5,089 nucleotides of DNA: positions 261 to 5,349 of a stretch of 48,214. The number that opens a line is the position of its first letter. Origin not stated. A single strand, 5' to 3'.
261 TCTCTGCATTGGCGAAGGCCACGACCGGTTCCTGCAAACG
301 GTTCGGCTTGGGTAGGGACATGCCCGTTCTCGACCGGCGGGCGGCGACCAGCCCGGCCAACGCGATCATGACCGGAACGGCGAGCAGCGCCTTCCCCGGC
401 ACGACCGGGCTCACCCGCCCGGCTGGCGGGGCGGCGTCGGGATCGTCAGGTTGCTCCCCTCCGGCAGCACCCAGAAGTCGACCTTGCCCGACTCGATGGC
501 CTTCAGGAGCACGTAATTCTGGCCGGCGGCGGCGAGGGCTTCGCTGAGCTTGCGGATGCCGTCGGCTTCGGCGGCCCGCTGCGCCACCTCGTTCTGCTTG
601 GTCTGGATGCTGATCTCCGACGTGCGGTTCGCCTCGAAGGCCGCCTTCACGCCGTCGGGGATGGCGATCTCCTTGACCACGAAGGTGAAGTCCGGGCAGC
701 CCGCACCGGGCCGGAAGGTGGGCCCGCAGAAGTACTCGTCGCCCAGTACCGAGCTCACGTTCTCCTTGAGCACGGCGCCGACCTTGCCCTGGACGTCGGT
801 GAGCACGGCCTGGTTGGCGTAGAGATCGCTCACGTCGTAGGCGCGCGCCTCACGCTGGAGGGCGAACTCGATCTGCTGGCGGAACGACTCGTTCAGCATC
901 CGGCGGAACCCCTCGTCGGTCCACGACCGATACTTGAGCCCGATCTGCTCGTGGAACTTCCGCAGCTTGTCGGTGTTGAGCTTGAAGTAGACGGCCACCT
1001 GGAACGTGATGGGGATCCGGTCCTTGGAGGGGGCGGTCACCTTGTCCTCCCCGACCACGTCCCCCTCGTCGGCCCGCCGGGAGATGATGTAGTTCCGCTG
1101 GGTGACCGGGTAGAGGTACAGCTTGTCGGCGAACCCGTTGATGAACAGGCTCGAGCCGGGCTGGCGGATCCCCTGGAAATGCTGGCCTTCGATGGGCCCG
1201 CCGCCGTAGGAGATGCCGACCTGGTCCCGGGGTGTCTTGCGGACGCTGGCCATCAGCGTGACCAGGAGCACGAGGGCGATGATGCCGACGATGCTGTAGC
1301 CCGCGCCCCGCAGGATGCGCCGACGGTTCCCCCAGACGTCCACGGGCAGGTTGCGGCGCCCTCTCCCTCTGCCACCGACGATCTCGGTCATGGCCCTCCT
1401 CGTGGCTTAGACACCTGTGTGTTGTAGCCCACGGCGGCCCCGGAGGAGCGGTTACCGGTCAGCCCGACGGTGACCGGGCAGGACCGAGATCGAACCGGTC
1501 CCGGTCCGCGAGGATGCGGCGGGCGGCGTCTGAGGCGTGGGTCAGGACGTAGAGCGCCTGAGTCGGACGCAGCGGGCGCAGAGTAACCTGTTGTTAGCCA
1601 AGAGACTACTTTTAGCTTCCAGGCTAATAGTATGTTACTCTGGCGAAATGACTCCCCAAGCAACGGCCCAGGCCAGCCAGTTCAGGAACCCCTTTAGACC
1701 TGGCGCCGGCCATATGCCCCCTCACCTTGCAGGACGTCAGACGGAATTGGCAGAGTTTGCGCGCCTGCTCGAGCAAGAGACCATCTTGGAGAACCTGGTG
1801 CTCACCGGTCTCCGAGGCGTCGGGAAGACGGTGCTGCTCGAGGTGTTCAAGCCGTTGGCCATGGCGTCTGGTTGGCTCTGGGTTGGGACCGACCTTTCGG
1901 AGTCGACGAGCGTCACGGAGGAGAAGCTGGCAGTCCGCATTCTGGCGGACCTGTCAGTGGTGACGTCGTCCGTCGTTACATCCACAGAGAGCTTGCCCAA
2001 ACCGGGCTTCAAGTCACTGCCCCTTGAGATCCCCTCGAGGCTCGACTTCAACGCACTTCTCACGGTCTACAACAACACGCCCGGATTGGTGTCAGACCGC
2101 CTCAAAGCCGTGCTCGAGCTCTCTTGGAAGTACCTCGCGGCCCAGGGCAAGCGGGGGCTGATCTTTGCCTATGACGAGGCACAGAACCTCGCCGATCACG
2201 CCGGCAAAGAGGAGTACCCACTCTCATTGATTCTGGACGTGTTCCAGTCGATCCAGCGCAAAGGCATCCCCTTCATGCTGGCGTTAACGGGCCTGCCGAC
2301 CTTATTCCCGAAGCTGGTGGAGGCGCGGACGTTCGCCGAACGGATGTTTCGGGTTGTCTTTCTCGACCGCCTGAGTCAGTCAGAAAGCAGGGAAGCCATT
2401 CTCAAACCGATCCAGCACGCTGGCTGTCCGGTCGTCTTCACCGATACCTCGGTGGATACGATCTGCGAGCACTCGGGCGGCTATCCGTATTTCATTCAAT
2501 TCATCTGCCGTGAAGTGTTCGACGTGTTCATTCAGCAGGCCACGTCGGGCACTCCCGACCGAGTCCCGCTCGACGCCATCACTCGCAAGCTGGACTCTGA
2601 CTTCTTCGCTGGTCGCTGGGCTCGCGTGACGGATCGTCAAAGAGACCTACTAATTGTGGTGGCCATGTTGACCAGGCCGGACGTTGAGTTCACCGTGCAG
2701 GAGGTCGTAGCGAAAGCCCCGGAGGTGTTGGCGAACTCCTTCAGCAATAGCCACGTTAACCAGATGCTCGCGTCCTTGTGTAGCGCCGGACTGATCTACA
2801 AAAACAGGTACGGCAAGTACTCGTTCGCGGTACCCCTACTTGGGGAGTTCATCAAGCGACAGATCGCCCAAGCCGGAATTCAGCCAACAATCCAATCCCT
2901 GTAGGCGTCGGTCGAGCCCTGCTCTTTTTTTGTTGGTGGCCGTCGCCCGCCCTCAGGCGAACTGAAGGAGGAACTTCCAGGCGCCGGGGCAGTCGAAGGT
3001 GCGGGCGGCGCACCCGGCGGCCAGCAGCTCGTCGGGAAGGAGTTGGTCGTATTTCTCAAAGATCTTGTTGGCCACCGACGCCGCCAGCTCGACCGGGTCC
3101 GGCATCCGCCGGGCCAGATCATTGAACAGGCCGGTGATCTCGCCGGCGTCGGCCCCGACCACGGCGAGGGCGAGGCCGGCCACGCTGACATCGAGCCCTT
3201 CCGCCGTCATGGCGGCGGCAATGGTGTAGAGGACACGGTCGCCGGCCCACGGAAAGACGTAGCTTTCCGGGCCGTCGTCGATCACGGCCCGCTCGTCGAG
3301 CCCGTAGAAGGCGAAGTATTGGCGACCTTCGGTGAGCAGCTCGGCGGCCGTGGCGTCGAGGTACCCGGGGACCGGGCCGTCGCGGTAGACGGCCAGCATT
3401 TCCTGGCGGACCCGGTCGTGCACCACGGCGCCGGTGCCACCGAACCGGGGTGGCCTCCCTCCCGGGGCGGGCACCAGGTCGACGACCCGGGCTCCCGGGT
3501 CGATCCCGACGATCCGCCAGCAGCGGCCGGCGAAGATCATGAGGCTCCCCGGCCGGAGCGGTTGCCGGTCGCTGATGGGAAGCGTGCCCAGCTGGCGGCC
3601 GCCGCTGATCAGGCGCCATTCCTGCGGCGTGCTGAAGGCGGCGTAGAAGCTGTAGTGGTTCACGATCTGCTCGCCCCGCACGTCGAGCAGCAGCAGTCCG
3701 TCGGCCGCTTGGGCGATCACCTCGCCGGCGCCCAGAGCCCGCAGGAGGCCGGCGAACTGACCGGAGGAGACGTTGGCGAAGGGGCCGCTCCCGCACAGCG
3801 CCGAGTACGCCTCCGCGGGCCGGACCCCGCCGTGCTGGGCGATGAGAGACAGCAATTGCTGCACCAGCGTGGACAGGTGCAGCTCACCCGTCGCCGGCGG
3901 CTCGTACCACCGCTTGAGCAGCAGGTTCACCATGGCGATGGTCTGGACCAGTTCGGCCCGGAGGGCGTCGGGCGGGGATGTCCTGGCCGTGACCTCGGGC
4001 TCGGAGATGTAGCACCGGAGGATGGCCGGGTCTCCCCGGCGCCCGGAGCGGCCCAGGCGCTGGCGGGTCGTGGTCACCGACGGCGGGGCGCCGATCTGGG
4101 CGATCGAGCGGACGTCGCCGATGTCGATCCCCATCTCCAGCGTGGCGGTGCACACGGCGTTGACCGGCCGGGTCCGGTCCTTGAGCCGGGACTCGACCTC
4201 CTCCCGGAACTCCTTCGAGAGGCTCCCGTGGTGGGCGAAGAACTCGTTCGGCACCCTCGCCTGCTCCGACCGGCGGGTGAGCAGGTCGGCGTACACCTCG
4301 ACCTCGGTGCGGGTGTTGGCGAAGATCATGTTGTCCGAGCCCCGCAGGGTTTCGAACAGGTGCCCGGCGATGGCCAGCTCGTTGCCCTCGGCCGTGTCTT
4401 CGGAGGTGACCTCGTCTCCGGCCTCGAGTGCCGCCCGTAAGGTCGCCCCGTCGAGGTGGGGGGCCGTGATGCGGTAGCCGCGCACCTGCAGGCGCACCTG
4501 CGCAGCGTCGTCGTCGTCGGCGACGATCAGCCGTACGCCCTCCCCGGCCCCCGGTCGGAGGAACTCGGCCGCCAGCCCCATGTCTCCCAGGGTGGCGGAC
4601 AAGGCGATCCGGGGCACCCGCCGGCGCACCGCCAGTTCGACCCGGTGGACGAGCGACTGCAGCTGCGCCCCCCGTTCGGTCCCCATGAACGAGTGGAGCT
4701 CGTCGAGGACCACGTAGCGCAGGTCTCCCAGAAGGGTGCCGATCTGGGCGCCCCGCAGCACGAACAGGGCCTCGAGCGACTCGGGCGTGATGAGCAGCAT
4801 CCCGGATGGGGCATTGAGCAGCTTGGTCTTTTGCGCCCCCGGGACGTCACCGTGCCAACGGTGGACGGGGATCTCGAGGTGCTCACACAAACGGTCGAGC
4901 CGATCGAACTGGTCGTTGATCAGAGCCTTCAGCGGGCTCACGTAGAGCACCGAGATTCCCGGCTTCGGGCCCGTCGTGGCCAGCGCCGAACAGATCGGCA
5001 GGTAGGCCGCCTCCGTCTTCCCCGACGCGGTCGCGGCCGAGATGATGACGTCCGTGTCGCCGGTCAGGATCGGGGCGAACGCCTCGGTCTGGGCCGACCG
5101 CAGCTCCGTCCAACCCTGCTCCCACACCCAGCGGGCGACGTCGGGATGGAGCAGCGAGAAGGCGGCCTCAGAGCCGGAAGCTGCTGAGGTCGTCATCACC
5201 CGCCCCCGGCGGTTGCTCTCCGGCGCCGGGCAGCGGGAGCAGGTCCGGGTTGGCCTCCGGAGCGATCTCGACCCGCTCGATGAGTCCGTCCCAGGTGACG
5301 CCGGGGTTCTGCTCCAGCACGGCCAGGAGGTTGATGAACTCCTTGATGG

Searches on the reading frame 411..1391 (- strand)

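Call 61: search_protein_families(library=pfam, proteins=[window:411-1391:-], max_evalue=0.001)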
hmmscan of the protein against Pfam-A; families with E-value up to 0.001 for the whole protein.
window:411-1391:- (326 aa): 1 family
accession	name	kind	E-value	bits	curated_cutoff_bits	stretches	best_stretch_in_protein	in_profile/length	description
PF01145.31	Band_7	-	6.3e-13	49.6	23.6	1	53-269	3-172/176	SPFH domain / Band 7 family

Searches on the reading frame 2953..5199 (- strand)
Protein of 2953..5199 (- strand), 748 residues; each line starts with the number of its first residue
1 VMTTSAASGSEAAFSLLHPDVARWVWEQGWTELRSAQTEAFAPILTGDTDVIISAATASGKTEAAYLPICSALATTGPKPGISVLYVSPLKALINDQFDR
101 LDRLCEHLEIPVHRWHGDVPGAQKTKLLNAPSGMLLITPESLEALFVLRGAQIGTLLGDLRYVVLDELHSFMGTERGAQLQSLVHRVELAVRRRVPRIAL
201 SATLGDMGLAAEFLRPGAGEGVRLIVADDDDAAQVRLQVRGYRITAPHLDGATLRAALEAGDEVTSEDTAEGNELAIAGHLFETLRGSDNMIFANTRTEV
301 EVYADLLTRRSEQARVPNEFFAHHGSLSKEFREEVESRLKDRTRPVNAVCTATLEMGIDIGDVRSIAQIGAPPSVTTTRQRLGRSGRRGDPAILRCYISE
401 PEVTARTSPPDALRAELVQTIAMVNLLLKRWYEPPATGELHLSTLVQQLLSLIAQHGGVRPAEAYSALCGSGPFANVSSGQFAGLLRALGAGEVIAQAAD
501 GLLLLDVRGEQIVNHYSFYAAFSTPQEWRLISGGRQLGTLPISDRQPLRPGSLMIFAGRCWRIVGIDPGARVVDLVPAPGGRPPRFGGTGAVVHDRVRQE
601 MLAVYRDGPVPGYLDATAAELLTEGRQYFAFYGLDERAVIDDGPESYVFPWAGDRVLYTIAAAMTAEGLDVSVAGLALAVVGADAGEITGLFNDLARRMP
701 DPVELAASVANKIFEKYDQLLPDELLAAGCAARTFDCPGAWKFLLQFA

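Call 61: search_protein_families(library=pfam, proteins=[window:2953-5199:-], max_evalue=0.001)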
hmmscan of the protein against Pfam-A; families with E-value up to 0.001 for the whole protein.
window:2953-5199:- (748 aa): 4 families
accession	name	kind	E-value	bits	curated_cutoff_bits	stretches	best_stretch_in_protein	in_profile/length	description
PF00270.35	DEAD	-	3.5e-32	111.9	26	1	35-205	2-161/167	DEAD/DEAH box helicase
PF00271.37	Helicase_C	-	3.9e-16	59.7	23.5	1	281-389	9-110/110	Helicase conserved C-terminal domain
PF19306.5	WH_Lhr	-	0.00029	20.7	27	0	441-495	17-70/168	Large helicase-related protein, winged helix domain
PF04851.21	ResIII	-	0.00066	20.1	22.5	0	32-176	3-142/164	Type III restriction enzyme, res subunit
